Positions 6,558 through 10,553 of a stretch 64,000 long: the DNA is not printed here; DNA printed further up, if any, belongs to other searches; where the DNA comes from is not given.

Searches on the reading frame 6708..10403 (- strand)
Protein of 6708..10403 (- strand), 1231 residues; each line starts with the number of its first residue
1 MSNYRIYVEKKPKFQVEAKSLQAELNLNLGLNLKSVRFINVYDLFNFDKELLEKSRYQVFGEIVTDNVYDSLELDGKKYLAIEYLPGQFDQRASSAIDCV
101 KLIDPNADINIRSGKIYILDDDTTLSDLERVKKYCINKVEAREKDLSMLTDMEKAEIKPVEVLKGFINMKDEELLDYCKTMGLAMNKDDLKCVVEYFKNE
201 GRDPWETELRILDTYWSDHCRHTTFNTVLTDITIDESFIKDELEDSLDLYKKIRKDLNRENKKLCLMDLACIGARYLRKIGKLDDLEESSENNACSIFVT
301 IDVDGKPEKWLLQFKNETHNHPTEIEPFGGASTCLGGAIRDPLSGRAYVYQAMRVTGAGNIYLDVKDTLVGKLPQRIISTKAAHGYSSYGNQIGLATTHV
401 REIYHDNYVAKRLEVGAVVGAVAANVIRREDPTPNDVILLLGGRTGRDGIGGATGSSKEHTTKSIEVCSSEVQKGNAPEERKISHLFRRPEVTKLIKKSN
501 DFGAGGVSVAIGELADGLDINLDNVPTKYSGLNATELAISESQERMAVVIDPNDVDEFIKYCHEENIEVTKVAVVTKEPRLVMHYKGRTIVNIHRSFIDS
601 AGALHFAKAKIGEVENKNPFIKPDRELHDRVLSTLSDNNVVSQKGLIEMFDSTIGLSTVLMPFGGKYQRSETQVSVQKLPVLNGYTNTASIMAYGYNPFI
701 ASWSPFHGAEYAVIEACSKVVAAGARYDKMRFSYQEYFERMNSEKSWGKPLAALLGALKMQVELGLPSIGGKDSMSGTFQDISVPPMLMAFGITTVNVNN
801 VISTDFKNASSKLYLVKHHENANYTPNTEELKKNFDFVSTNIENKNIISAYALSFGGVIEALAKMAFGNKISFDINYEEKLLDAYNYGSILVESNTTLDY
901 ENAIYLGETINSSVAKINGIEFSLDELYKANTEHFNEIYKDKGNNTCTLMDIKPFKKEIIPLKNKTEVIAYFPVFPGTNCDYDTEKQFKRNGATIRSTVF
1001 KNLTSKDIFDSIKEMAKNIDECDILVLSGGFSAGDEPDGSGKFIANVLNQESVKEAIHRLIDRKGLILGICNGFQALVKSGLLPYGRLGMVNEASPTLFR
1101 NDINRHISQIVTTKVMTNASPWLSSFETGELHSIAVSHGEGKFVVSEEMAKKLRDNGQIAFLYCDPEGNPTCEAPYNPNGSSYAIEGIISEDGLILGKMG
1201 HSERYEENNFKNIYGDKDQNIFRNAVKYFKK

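Call 77: search_protein_families(library=pfam, proteins=[window:6708-10403:-], max_evalue=0.00001)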
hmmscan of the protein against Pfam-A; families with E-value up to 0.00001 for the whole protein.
window:6708-10403:- (1231 aa): 3 families
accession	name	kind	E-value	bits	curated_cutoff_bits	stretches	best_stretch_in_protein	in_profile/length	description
PF13507.12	GATase_5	-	2.7e-73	246.7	27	1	973-1229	7-260/260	CobB/CobQ-like glutamine amidotransferase domain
PF02769.27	AIRS_C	-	6.6e-25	88.5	23.1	1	434-585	2-155/156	AIR synthase related protein, C-terminal domain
PF18072.6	FGAR-AT_linker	-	3.2e-11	44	26.6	1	176-222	3-49/50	Formylglycinamide ribonucleotide amidotransferase linker domain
